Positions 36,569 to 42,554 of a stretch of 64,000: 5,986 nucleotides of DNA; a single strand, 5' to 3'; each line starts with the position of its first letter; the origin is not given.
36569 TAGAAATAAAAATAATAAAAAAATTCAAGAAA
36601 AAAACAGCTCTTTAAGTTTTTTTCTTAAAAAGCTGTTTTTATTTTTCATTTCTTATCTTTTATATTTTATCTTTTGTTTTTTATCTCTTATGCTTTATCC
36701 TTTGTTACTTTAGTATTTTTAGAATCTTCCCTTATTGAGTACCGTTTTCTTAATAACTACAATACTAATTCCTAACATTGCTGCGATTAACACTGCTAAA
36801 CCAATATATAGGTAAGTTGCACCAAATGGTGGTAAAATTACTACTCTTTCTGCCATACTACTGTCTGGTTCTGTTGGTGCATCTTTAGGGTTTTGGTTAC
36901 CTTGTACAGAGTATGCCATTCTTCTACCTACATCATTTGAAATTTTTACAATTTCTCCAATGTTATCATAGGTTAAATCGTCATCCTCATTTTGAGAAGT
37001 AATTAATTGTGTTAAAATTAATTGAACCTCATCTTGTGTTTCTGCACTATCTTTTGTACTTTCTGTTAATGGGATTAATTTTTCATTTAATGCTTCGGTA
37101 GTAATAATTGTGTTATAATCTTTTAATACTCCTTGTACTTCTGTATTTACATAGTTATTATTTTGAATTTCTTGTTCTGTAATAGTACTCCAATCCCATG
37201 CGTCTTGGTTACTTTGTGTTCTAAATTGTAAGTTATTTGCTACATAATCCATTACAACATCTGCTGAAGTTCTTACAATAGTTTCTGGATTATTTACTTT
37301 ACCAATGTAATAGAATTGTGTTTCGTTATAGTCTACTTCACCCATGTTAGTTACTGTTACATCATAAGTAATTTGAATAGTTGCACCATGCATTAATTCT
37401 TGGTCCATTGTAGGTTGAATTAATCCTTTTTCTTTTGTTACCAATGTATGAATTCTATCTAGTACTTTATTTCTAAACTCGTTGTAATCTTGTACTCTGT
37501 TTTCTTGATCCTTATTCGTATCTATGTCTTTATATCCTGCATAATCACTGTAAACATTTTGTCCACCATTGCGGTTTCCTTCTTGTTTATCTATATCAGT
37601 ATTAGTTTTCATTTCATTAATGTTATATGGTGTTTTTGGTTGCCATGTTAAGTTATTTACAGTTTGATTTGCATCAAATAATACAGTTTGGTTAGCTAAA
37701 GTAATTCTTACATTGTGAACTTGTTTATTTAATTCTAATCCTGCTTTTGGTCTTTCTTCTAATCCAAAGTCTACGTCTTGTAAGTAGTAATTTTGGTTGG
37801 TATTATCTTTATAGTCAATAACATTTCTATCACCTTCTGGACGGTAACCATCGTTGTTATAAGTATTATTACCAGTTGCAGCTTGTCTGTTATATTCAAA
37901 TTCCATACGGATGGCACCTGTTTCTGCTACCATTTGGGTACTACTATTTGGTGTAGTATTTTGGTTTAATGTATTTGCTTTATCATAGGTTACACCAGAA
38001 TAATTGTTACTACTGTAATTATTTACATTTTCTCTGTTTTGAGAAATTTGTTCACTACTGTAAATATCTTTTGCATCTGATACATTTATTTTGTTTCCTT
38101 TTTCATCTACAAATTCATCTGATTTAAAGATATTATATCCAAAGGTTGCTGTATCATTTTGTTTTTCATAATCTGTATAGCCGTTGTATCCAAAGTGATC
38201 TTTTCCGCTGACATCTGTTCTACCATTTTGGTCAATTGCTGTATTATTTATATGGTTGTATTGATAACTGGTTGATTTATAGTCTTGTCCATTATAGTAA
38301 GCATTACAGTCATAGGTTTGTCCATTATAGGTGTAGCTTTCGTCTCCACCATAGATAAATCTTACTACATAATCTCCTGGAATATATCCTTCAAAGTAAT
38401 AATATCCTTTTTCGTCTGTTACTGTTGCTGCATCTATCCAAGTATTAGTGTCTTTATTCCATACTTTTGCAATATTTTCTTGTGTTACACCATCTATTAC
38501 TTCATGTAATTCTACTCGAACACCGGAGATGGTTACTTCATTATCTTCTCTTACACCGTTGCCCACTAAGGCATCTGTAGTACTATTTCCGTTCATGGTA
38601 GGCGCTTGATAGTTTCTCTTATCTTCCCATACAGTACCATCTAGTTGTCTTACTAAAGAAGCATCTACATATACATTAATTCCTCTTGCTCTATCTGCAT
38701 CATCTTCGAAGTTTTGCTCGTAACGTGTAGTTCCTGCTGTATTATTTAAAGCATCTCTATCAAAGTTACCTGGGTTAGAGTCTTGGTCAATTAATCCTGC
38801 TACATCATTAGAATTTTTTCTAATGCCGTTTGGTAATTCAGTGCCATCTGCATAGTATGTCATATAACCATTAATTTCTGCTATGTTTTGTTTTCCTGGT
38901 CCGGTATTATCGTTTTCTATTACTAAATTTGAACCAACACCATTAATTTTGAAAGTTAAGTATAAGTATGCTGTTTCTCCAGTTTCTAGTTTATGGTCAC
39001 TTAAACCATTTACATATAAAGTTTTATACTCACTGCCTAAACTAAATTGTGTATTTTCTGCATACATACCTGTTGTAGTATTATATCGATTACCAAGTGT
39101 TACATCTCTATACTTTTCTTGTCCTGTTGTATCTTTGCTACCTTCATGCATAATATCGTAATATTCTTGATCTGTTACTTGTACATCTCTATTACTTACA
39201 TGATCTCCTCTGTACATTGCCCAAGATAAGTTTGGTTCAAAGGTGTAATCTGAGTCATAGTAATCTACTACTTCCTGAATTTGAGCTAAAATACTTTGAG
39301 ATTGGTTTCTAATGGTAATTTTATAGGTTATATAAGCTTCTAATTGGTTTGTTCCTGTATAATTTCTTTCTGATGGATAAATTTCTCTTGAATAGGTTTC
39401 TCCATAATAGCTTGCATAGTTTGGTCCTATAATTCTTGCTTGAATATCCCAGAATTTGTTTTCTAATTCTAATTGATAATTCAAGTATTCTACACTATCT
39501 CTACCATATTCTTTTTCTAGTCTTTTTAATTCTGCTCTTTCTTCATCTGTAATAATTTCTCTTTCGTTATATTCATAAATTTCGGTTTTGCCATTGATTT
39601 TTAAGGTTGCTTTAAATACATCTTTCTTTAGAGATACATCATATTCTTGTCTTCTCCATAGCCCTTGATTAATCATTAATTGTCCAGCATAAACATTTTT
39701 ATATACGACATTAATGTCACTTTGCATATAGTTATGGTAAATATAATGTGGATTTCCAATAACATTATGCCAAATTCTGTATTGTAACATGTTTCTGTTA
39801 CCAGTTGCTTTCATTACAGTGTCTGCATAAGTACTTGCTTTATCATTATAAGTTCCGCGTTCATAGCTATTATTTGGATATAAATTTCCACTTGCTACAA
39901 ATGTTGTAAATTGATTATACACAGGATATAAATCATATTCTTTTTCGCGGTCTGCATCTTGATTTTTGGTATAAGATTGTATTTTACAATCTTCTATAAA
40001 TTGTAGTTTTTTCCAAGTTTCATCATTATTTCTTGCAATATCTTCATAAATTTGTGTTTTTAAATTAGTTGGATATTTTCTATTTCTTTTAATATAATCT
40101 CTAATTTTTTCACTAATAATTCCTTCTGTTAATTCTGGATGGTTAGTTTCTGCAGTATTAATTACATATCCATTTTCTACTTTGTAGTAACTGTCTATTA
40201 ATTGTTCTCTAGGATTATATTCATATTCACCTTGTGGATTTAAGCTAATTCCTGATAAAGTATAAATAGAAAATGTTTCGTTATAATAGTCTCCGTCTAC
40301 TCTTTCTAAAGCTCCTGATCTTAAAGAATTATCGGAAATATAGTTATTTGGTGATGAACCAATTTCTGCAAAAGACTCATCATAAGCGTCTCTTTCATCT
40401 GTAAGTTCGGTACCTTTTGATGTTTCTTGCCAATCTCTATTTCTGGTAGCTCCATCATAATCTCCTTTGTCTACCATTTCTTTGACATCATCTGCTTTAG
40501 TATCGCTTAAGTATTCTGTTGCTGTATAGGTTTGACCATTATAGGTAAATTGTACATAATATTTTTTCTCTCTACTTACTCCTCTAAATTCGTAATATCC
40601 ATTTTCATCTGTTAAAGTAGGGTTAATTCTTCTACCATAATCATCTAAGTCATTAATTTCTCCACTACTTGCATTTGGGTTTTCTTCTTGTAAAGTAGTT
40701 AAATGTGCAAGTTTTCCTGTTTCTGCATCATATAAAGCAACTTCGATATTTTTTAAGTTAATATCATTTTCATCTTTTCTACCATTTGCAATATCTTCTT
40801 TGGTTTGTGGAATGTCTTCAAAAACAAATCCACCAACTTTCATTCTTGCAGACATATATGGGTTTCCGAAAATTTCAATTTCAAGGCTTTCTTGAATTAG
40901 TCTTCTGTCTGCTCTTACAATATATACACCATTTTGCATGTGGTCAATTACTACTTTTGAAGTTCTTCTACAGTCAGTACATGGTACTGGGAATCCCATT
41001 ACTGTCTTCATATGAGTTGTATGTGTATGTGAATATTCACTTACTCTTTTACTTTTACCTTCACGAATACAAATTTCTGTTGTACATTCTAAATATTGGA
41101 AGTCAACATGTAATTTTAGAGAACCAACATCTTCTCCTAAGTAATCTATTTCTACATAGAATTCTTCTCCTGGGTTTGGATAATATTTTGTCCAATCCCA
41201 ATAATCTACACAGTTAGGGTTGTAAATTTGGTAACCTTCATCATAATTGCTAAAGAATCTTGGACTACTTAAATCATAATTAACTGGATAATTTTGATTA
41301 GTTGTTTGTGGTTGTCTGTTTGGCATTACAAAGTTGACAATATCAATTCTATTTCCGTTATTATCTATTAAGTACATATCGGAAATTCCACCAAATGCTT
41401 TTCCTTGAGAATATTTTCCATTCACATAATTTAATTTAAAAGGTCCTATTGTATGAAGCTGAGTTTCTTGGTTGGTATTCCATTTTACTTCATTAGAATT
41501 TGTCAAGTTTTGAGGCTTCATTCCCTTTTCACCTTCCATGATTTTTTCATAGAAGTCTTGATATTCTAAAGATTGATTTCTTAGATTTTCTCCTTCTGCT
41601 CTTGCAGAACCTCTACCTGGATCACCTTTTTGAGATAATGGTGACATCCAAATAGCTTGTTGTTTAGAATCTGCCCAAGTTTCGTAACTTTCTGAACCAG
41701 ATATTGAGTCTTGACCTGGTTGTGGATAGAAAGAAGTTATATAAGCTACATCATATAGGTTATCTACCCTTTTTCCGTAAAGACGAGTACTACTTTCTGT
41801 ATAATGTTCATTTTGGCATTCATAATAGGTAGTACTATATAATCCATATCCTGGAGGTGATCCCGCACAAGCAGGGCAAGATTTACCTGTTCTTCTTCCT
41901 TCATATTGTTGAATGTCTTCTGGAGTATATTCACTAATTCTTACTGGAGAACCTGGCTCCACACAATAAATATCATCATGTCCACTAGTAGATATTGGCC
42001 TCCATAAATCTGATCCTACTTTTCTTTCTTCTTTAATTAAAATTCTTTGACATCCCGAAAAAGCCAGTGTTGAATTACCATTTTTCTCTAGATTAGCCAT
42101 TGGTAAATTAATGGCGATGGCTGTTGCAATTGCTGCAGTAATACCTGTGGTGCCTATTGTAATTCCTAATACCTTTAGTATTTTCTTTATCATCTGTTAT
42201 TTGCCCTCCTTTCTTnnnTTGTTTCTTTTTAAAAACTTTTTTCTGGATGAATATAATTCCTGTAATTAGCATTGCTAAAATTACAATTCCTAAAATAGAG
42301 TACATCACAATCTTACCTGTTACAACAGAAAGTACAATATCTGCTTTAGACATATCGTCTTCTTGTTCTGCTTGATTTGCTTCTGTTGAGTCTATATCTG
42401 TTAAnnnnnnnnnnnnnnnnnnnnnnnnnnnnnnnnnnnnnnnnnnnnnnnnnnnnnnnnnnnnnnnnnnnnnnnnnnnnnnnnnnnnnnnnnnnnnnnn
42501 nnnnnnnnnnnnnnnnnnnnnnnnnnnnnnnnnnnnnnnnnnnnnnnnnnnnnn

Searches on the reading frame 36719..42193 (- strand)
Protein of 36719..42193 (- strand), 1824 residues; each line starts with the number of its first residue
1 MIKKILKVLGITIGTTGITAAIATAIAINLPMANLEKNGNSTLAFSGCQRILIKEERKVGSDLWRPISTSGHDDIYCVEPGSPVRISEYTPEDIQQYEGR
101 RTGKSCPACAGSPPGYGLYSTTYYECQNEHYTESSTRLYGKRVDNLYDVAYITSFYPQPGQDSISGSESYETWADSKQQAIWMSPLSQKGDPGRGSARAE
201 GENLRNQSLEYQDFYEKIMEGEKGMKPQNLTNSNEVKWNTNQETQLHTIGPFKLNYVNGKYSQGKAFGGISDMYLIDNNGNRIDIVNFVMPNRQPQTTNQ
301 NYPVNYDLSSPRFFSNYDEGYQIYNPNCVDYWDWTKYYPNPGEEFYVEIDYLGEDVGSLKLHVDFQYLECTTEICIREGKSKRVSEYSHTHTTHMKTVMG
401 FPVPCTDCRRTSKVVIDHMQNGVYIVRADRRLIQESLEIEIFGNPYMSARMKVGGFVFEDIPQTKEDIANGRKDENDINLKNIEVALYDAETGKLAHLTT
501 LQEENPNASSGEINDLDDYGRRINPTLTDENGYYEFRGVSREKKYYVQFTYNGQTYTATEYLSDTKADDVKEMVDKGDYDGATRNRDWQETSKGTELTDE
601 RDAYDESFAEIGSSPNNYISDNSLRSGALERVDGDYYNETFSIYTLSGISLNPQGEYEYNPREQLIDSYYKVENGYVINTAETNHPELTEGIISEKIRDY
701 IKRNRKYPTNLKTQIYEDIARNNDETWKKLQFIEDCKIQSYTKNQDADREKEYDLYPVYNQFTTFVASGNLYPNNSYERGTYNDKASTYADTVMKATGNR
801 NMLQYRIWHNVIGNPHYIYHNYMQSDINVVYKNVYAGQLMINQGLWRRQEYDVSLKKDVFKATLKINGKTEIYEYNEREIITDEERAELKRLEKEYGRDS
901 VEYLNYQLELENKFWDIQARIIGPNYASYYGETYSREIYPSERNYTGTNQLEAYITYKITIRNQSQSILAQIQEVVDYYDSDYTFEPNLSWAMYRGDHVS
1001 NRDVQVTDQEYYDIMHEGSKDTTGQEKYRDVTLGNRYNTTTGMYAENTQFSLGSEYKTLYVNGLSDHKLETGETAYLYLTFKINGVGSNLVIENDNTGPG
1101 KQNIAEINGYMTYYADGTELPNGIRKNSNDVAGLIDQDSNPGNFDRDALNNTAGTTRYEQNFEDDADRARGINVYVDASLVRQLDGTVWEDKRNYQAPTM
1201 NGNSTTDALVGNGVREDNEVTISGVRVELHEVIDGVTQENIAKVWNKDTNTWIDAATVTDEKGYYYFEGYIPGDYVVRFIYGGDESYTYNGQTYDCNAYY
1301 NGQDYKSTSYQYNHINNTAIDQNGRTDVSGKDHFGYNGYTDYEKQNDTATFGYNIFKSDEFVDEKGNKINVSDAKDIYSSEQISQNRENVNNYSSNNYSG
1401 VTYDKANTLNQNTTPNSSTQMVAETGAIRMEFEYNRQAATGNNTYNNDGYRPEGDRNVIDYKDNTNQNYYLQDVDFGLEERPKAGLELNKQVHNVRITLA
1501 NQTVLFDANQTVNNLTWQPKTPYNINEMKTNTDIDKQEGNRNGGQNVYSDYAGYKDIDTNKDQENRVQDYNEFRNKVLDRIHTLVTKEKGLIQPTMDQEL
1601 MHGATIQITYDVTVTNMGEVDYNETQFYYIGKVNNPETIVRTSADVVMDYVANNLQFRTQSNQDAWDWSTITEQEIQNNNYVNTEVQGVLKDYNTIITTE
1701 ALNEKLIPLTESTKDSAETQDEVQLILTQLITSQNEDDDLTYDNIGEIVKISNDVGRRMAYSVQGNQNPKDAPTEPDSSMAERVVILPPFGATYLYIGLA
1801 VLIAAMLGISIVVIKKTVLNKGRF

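Call 4: search_protein_families(library=pfam, proteins=[window:36719-42193:-], max_evalue=0.01)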
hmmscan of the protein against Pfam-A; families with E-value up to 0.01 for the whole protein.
window:36719-42193:- (1824 aa): 3 families
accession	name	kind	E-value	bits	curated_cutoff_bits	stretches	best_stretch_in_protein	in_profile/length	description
PF17210.9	SdrD_B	-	9.8e-13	48.7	29.7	2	1211-1304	13-89/112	SdrD B-like domain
PF13620.12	CarboxypepD_reg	-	1.2e-07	32.4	32.3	1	1242-1291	17-66/82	Carboxypeptidase regulatory-like domain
PF13715.12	CarbopepD_reg_2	-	0.0011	19.4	32.2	0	1242-1286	17-57/88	CarboxypepD_reg-like domain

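Call 7: search_protein_families(library=ncbifam, proteins=[window:36719-42193:-], max_evalue=0.01)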
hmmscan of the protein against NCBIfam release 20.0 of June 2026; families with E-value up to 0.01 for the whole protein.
window:36719-42193:- (1824 aa): 0 families

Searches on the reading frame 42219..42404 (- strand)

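Call 56: search_protein_families(library=ncbifam, proteins=[window:42219-42404:-], max_evalue=10)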
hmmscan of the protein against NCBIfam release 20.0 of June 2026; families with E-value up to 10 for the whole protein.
seq(62 aa): 3 families
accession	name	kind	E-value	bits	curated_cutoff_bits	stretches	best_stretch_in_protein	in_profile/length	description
NF005167.0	PRK06638.2-2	equivalog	0.0027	17.5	137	1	9-62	118-171/176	NADH-quinone oxidoreductase subunit J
NF040613.1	F420_dehyd_FpoJ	exception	0.021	14.8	110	1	13-54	36-76/81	F420H2 dehydrogenase subunit FpoJ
TIGR03927.1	T7SS_EssA_Firm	equivalog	1.4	8.8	32.45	1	31-58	124-150/151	type VII secretion protein EssA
